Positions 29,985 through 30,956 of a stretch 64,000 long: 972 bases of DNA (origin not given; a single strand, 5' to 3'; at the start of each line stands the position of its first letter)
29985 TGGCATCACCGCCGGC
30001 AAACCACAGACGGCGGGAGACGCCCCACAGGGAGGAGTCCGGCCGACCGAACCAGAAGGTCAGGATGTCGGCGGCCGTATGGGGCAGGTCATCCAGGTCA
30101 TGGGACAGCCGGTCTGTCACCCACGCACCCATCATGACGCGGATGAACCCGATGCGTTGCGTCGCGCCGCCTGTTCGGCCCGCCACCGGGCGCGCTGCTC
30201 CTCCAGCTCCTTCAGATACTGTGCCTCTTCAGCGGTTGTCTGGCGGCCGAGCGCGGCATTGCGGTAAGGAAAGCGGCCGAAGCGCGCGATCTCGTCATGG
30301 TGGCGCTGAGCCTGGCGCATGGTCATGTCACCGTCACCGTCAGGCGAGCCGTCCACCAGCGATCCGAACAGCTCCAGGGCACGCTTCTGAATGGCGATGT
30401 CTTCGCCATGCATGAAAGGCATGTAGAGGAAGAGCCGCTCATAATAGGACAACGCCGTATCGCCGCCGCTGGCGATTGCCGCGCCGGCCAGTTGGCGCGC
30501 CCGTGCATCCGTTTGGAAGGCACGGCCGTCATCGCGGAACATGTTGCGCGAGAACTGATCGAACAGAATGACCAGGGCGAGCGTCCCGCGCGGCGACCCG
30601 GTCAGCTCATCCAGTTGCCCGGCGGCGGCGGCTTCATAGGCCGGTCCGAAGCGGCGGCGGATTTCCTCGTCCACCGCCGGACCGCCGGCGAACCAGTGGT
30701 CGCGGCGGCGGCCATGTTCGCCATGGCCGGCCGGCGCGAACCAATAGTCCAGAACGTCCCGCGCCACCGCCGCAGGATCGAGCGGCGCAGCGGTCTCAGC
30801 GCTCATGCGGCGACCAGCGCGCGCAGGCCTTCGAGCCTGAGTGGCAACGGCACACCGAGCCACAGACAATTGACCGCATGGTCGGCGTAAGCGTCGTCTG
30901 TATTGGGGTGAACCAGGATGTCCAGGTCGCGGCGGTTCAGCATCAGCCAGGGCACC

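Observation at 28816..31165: Translationally coupled operon: DOPA-4,5-dioxygenase-family protein plus three DUF924 modules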

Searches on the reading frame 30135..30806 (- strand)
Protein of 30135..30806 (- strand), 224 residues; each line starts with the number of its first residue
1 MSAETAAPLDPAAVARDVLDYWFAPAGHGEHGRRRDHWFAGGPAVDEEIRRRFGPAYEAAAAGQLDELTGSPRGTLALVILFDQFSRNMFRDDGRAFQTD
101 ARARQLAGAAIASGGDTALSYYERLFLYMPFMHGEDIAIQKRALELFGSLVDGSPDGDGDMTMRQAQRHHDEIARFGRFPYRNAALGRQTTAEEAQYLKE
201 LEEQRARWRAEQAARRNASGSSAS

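Call 3: search_protein_families(library=pfam, proteins=[window:30135-30806:-], max_evalue=0.01)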
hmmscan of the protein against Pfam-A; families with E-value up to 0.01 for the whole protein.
window:30135-30806:- (224 aa): 1 family
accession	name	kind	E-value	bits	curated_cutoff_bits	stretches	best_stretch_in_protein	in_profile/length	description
PF06041.17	DUF924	-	6.6e-61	206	27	1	18-200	1-178/180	Bacterial protein of unknown function (DUF924)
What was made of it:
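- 30132..30806 (-): Gene B, 224 aa, single DUF924 domain with a C-terminal helical extension. Pfam 6.6e-61 (call 3).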

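Call 4: search_protein_families(library=ncbifam, proteins=[window:30135-30806:-], max_evalue=0.01)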
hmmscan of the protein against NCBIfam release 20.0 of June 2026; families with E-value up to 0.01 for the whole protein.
window:30135-30806:- (224 aa): 0 families

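Call 8: search_solved_structures(query=window:30135-30806:-, max_evalue=0.01)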
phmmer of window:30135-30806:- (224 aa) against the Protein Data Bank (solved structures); distinct sequences matched with E-value up to 0.01: 1.
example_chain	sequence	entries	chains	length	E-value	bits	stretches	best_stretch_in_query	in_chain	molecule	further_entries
2i6h_A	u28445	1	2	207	2.5e-33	118.9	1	10-200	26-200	Hypothetical protein Atu0120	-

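Call 26: find_homologous_proteins(query=window:30135-30806:-, max_evalue=1e-10)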
Query window:30135-30806:- (224 aa): 5734 proteins with E <= 1e-10 among 8000 candidates; the best 120 are listed.
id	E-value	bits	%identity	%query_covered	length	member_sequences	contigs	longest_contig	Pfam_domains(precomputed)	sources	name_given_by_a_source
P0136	8.6e-143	491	100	100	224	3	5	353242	PF06041.18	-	-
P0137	1.9e-107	376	78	91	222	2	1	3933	PF06041.18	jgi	-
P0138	3.2e-50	189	51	86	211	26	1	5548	PF06041.18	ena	-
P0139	2.5e-49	186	52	83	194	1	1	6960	PF06041.18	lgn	-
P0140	3.1e-49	186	54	86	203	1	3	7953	PF06041.18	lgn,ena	-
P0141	1.2e-48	184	51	81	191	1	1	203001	PF06041.18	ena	-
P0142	2.6e-48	183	51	81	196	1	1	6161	PF06041.18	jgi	jgi:uncharacterized protein (DUF924 family)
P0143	1.4e-47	180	51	84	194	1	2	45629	PF06041.18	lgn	-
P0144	1.4e-47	180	49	83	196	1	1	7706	PF06041.18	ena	-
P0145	1.6e-47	180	50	83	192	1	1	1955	PF06041.18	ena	-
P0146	1.7e-47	180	48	86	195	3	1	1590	PF06041.18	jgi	jgi:uncharacterized protein (DUF924 family)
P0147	2.0e-47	180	51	83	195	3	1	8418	PF06041.18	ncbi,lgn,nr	ncbi:MAG TPA: DUF924 family protein [Nannocystaceae bacterium]|nr:DUF924 family protein [Nannocystac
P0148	2.2e-47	180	49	82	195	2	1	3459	PF06041.18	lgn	-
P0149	2.6e-47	179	51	83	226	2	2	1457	PF06041.18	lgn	-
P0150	2.9e-47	179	48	87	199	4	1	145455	PF06041.18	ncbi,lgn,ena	-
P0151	3.9e-47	179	53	83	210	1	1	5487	PF06041.18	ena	-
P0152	4.4e-47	179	49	83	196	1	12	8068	PF06041.18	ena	-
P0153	6.0e-47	178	52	81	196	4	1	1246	PF06041.18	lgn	-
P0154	8.3e-47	178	50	83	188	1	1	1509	PF06041.18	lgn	-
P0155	1.5e-46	177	48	84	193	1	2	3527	PF06041.18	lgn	-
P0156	1.5e-46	177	51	82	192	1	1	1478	PF06041.18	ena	-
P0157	1.7e-46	177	52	86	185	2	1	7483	PF06041.18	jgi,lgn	jgi:uncharacterized protein (DUF924 family)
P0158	1.9e-46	177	48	83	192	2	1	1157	PF06041.18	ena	-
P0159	2.1e-46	176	51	84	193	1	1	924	PF06041.18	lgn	-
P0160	2.2e-46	176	49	84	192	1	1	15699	PF06041.18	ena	-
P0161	2.4e-46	176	50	83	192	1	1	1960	PF06041.18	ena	-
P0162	2.7e-46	176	50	83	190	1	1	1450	PF06041.18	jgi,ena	-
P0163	3.1e-46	176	48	85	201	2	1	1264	PF06041.18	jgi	-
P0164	3.7e-46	176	51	81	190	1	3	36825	PF06041.18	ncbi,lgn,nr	ncbi:MAG: DUF924 domain-containing protein [Alphaproteobacteria bacterium]|nr:DUF924 domain-containi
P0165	3.8e-46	176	51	82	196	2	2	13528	PF06041.18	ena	-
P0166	4.1e-46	175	47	85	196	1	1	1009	PF06041.18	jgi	jgi:uncharacterized protein (DUF924 family)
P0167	4.1e-46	175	49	84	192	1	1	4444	PF06041.18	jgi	jgi:uncharacterized protein (DUF924 family)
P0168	5.1e-46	175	50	83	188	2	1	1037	PF06041.18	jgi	-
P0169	6.4e-46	175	49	82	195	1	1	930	PF06041.18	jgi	jgi:uncharacterized protein (DUF924 family)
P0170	7.6e-46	175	50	81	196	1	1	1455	PF06041.18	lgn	-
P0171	7.7e-46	175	48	83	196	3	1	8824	PF06041.18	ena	-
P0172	8.8e-46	174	48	83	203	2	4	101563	PF06041.18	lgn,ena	-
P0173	9.8e-46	174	48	84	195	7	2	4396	PF06041.18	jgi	jgi:uncharacterized protein (DUF924 family)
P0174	1.0e-45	174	51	83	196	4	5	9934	PF06041.18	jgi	-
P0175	1.3e-45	174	49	81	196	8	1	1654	PF06041.18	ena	-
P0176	1.3e-45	174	49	82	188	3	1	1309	PF06041.18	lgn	-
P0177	1.4e-45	174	50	83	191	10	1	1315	PF06041.18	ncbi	-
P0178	1.5e-45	174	49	82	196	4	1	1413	PF06041.18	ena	-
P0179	1.6e-45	174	50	82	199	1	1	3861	PF06041.18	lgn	-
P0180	1.7e-45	173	48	85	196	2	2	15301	PF06041.18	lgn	-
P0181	2.1e-45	173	49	83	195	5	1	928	PF06041.18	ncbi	-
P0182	2.2e-45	173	48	82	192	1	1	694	PF06041.18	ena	-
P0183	2.4e-45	173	47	83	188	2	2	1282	PF06041.18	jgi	jgi:uncharacterized protein (DUF924 family)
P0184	2.7e-45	173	50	84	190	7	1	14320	PF06041.18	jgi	-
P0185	2.8e-45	173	50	84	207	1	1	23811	PF06041.18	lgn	-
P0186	2.9e-45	173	48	82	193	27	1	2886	PF06041.18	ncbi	-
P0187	2.9e-45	173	48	84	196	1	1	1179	PF06041.18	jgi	jgi:uncharacterized protein (DUF924 family)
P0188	2.9e-45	173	50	83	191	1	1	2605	PF06041.18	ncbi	-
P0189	4.1e-45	172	49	86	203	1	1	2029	PF06041.18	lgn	-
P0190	4.1e-45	172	50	82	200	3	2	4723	PF06041.18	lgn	-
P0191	4.1e-45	172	48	82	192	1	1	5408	PF06041.18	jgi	jgi:uncharacterized protein (DUF924 family)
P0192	4.3e-45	172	49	82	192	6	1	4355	PF06041.18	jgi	jgi:uncharacterized protein (DUF924 family)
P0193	4.4e-45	172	48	82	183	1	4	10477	PF06041.18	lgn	-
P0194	4.4e-45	172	51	81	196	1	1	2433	PF06041.18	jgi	jgi:uncharacterized protein (DUF924 family)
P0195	4.7e-45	172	49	86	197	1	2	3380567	PF06041.18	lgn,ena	-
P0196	4.8e-45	172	49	83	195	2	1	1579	PF06041.18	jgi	jgi:uncharacterized protein (DUF924 family)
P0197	4.8e-45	172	48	86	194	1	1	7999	PF06041.18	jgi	-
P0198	5.8e-45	172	49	82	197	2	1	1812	PF06041.18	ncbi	-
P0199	6.1e-45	172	43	88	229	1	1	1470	PF06041.18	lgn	-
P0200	6.4e-45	172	49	83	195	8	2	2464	PF06041.18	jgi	jgi:uncharacterized protein (DUF924 family)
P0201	6.4e-45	172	53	81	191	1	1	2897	PF06041.18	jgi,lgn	-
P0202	7.4e-45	171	52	82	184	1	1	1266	PF06041.18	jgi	jgi:uncharacterized protein (DUF924 family)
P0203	7.5e-45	171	51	83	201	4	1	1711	PF06041.18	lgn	-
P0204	8.2e-45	171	49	83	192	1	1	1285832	PF06041.18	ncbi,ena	-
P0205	8.4e-45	171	49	83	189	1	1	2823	PF06041.18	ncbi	-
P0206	8.9e-45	171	47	83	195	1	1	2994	PF06041.18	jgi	jgi:uncharacterized protein (DUF924 family)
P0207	8.9e-45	171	48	85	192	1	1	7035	PF06041.18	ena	-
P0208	1.1e-44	171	48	83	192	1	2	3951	PF06041.18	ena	-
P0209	1.1e-44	171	49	81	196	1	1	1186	PF06041.18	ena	-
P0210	1.1e-44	171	48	85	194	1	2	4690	PF06041.18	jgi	jgi:uncharacterized protein (DUF924 family)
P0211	1.1e-44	171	46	85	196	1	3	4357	PF06041.18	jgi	jgi:uncharacterized protein (DUF924 family)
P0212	1.1e-44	171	48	82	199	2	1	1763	PF06041.18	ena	-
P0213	1.2e-44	171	51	82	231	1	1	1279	PF06041.18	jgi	jgi:uncharacterized protein (DUF924 family)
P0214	1.4e-44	170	47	82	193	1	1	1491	PF06041.18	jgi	jgi:uncharacterized protein (DUF924 family)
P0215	1.4e-44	170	48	86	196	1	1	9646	PF06041.18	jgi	jgi:uncharacterized protein (DUF924 family)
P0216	1.5e-44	170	46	83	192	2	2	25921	PF06041.18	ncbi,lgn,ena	-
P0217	1.5e-44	170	47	84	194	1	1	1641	PF06041.18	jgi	jgi:uncharacterized protein (DUF924 family)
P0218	1.6e-44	170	47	83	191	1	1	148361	PF06041.18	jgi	jgi:uncharacterized protein (DUF924 family)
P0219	1.7e-44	170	48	82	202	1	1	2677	PF06041.18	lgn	-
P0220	1.7e-44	170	48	83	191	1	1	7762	PF06041.18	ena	-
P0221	1.7e-44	170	49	82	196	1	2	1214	PF06041.18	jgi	-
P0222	1.7e-44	170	48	82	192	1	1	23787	PF06041.18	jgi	jgi:uncharacterized protein (DUF924 family)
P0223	2.0e-44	170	48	85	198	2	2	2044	PF06041.18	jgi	jgi:uncharacterized protein (DUF924 family)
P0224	2.0e-44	170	48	82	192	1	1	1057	PF06041.18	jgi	jgi:uncharacterized protein (DUF924 family)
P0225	2.1e-44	170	47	83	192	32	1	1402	PF06041.18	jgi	jgi:uncharacterized protein (DUF924 family)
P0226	2.2e-44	170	47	82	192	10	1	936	PF06041.18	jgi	jgi:uncharacterized protein (DUF924 family)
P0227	2.3e-44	170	47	83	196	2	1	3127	PF06041.18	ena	-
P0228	2.3e-44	170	47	82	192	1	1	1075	PF06041.18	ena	-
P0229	2.4e-44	170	49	82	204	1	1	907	PF06041.18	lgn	-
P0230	2.6e-44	170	48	83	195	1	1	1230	PF06041.18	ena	-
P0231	2.6e-44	170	48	82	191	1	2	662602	PF06041.18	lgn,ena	-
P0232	2.8e-44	169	48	83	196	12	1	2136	PF06041.18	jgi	jgi:uncharacterized protein (DUF924 family)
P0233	2.9e-44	169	45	86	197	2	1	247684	PF06041.18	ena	-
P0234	3.0e-44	169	49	84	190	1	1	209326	PF06041.18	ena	-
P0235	3.1e-44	169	50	82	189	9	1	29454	PF06041.18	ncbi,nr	ncbi:MAG: DUF924 domain-containing protein [Betaproteobacteria bacterium]|nr:DUF924 domain-containin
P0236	3.1e-44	169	49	83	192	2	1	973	PF06041.18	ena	-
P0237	3.1e-44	169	46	84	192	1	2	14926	PF06041.18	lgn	-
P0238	3.1e-44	169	47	85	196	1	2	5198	PF06041.18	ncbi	-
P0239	3.2e-44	169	46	83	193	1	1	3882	PF06041.18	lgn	-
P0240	3.4e-44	169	49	82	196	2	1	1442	PF06041.18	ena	-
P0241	3.5e-44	169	48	83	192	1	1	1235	PF06041.18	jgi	jgi:uncharacterized protein (DUF924 family)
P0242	3.5e-44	169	47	85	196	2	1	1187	PF06041.18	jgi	jgi:uncharacterized protein (DUF924 family)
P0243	3.6e-44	169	50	82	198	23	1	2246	PF06041.18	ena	-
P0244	3.7e-44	169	47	84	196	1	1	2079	PF06041.18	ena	-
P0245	3.7e-44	169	50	83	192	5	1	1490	PF06041.18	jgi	jgi:uncharacterized protein (DUF924 family)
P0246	3.9e-44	169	49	83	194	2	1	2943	PF06041.18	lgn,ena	-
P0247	3.9e-44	169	49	90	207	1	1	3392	PF06041.18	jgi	jgi:uncharacterized protein (DUF924 family)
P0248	4.0e-44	169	51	83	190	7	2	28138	PF06041.18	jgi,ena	-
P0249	4.1e-44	169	50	82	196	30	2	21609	PF06041.18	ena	-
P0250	4.2e-44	169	48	83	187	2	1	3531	PF06041.18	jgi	jgi:uncharacterized protein (DUF924 family)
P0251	4.7e-44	169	46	86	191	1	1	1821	PF06041.18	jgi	jgi:uncharacterized protein (DUF924 family)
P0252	4.8e-44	169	48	83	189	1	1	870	PF06041.18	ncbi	-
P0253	5.0e-44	169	50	82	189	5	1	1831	PF06041.18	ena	-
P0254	5.3e-44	169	47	82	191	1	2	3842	PF06041.18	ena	-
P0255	5.7e-44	168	47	84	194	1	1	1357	PF06041.18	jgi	jgi:uncharacterized protein (DUF924 family)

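Call 28: find_related_loci(query=A3, collection=metagenome_contigs, flank=6000)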
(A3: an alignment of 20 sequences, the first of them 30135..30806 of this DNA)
Query A3 (224 aa) in metagenome_contigs; peptide patterns used: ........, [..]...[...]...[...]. (x = any residue, [..] = any of these).
600 stretches matched a pattern (row limit reached: there are more); 594 encode a relative of the query (tblastn E <= 1e-3); the best 80 are kept; 80 distinct loci.
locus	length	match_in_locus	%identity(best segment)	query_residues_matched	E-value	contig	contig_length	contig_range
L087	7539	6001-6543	48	13-200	2e-51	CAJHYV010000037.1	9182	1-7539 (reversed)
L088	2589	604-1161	49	13-200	2e-51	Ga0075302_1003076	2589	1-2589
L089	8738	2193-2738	48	17-200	2e-50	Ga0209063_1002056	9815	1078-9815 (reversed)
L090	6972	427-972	48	15-199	2e-50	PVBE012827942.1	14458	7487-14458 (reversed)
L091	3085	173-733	51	9-200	6e-50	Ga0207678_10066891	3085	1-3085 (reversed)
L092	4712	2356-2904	46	15-200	1e-48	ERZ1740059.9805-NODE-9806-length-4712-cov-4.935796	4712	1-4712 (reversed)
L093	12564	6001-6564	45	2-200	9e-49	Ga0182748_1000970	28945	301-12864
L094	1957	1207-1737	47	16-199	4e-49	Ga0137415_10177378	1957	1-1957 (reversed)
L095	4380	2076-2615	46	18-200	2e-48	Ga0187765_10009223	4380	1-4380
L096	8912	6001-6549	45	15-200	6e-48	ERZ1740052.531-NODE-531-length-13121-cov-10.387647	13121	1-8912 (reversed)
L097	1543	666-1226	46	18-200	4e-49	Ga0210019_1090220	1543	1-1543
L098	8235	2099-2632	51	17-198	8e-48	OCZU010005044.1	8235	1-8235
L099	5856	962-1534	45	5-200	2e-47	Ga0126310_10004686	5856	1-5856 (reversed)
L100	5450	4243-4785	47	17-200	2e-46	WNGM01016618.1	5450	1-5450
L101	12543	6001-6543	41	17-200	1e-46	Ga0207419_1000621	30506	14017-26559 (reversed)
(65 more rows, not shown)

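Call 40: find_encoding_contigs(protein=P0136, flank=10000, max_places=8)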
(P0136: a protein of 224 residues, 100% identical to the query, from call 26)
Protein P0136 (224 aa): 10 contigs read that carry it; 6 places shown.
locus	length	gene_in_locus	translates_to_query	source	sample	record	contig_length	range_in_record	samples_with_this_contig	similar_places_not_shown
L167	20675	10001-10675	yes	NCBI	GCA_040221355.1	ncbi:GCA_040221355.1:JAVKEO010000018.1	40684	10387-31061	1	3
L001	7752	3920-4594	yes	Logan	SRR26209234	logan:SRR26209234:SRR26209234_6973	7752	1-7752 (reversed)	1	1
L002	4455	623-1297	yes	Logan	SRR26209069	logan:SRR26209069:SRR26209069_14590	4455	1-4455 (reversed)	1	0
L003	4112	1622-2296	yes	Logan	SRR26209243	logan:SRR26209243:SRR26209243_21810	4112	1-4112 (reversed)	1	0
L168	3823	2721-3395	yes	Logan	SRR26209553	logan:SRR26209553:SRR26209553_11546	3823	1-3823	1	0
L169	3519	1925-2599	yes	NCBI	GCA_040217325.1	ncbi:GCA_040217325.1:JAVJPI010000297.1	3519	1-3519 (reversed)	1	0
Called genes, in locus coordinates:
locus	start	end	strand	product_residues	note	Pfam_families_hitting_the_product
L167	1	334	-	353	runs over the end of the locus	PF01479:S4 (weak), PF00849:PseudoU_synth_2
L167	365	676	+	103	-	-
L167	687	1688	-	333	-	PF14226:DIOX_N, PF03171:2OG-FeII_Oxy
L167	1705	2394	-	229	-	PF12973:Cupin_7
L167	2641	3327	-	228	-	-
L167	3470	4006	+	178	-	-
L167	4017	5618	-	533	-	PF01636:APH (weak), PF06414:Zeta_toxin (weak), PF13238:AAA_18 (weak), PF13671:AAA_33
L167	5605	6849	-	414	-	PF00291:PALP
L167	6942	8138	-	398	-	PF12860:PAS_7, PF00512:HisKA, PF02518:HATPase_c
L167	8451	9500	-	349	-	PF01073:3Beta_HSD, PF01370:Epimerase, PF04321:RmlD_sub_bind (weak), PF07993:NAD_binding_4, PF16363:GDP_Man_Dehyd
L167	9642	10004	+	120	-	PF08883:DOPA_dioxygen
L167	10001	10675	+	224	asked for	PF06041:DUF924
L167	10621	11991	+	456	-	PF06041:DUF924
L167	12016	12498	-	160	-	PF03848:TehB (faint), PF08241:Methyltransf_11, PF08242:Methyltransf_12, PF13489:Methyltransf_23 (weak), PF13649:Methyltransf_25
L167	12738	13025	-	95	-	PF03992:ABM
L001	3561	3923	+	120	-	PF08883:DOPA_dioxygen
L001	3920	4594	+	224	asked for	PF06041:DUF924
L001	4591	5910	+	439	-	PF06041:DUF924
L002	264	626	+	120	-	PF08883:DOPA_dioxygen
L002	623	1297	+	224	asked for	PF06041:DUF924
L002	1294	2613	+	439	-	PF06041:DUF924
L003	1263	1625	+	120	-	PF08883:DOPA_dioxygen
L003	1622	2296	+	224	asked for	PF06041:DUF924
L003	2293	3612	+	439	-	PF06041:DUF924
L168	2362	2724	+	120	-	PF08883:DOPA_dioxygen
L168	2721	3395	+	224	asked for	PF06041:DUF924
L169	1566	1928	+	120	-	PF08883:DOPA_dioxygen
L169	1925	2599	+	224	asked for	PF06041:DUF924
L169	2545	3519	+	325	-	PF06041:DUF924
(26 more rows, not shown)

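Call 53: predict_structure(alignment_id=A5)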
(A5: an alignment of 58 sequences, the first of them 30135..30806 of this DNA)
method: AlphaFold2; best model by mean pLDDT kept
length: 224 residues; sequences in the alignment: 58
mean_pLDDT: 95.0   pTM: 0.90
mean pLDDT of the five models: 95.0, 94.7, 94.4, 94.0, 93.9
residues with pLDDT >= 90: 198; 70-90: 21; 50-70: 4; < 50: 1
segments of 3 or more residues with pLDDT < 50: none
pLDDT, mean of each block of 10 residues (from residue 1): 86 98 96 87 94 98 98 99 98 98 99 98 98 98 98 91 97 98 98 98 94 88 52
secondary structure, 60 per line:
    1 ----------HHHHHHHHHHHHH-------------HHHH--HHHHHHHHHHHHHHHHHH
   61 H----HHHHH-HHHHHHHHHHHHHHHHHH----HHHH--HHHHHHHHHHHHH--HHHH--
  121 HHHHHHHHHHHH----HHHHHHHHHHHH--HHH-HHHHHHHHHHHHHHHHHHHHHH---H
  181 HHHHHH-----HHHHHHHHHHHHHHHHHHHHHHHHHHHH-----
elements in order: H11-23 H37-40 H43-61 H66-70 H72-89 H94-97 H100-112 H115-118 H121-132 H137-148 H155-176 H180-186 H192-219
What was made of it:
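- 30132..30806 (-): AF2 model pLDDT 95, pTM 0.90 (call 53).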

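Call 56: fold_search(model_id=the predicted structure, library=pdb)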
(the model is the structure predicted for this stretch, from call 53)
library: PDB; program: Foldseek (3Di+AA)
matches with E <= 10: 491; with E <= 0.001: 2
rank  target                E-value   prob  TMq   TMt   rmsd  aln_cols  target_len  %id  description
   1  2i6h_A                1.3e-11  1.00  0.73  0.90   2.5       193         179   41  Structure of Protein of Unknown Function ATU0120 from Agrobacterium tumefaciens (released 2006-09-26)
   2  2i6h_B                6.7e-11  1.00  0.74  0.93   2.2       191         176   41  Structure of Protein of Unknown Function ATU0120 from Agrobacterium tumefaciens (released 2006-09-26)
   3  5cwj                  1.1e-01  0.75  0.23  0.29  10.7       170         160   12  Crystal structure of de novo designed helical repeat protein DHR49 (released 2015-12-16)
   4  9n2d_F                1.2e-01  0.93  0.31  0.30  11.6       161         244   14  Cryo-EM structure of an extended F. johnsoniae BAM complex, composite map (released 2025-07-09)
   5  9d92_A                2.0e-01  0.33  0.21  0.21  12.7       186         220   15  Structure of Z4 c3i (released 2026-01-21)
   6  7v1l_B                2.4e-01  0.23  0.17  0.17  21.4       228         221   14  Structure of sNASP core in complex with H3 alpha3 helix peptide (released 2022-04-20)
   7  5cwk                  2.6e-01  0.41  0.21  0.26  12.7       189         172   13  Crystal structure of de novo designed helical repeat protein DHR53 (released 2015-12-16)
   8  4dnk_B                2.8e-01  0.75  0.29  0.29   8.3       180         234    9  Crystal structure of a tyrosine 3-monooxygenase/tryptophan 5-monooxygenase activation protein, beta polypeptide (YWHAB (released 2012-02-22)
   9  7rdr_A                2.9e-01  0.35  0.20  0.12  10.3       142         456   13  Circular tandem repeat protein with novel repeat topology and enhanced subunit contact surfaces (released 2021-09-01)
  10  5cwl_A                3.5e-01  0.66  0.30  0.36   8.9       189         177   11  Crystal structure of de novo designed helical repeat protein DHR54 (released 2015-12-16)
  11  6jho_A                3.5e-01  0.12  0.14  0.15  19.9       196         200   12  The complex crystal structure of Cagbeta with CagZ revealed a novel regulatory mechanism for T4SS coupling ATPase in H (released 2020-02-19)
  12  5h78_A                3.8e-01  0.60  0.27  0.29   9.8       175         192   12  Crystal structure of the PKA-DHR14 fusion protein (released 2017-06-28)
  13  2bq0_B                3.8e-01  0.54  0.27  0.27   8.8       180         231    9  14-3-3 Protein Beta (Human) (released 2005-05-06)
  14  6e9y_A                4.0e-01  0.47  0.25  0.25  11.4       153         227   16  DHF38 filament (released 2018-11-21)
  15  9fum_B                4.2e-01  0.30  0.20  0.20  12.8       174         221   10  Dimeric 14-3-3 zeta in complex with MAP2c peptide containing pS435 (released 2025-02-12)
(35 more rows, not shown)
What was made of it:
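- On PF06041 DUF924 (gene B, modules C1 and C2): AF2 model of B against 2i6h: E 1.3e-11, TM 0.90-0.93 normalised to the target (calls 53, 56).
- Closest known: DUF924 family. Same: B also matches it by predicted fold (TM 0.90-0.93 on the target; call 56).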

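Call 67: find_encoding_contigs(protein=P0180, flank=5000, max_places=3)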
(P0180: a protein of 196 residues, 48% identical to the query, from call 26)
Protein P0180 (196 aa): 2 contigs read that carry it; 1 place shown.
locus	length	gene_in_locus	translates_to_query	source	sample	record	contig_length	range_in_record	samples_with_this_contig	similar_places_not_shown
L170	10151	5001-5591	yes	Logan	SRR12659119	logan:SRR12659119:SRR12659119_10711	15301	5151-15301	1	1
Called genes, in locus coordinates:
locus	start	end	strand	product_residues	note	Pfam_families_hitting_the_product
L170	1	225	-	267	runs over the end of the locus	PF00753:Lactamase_B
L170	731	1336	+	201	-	PF02798:GST_N (weak), PF13417:GST_N_3, PF13409:GST_N_2, PF13410:GST_C_2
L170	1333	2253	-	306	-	PF00781:DAGK_cat, PF19279:YegS_C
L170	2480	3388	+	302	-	PF00149:Metallophos, PF12850:Metallophos_2 (faint)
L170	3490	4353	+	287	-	PF13439:Glyco_transf_4, PF13579:Glyco_trans_4_4 (weak), PF00534:Glycos_transf_1, PF13692:Glyco_trans_1_4, PF20706:GT4-conflict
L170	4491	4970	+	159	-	PF00210:Ferritin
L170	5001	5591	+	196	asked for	PF06041:DUF924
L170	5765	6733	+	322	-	PF00491:Arginase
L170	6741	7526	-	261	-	PF00459:Inositol_P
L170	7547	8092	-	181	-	PF00034:Cytochrom_C (weak)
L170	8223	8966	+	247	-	PF02348:CTP_transf_3, PF12804:NTP_transf_3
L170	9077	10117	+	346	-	PF01381:HTH_3, PF13560:HTH_31 (weak), PF00800:PDT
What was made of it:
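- Tried and rejected: One such protein (P0180) has an unrelated context (call 67).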
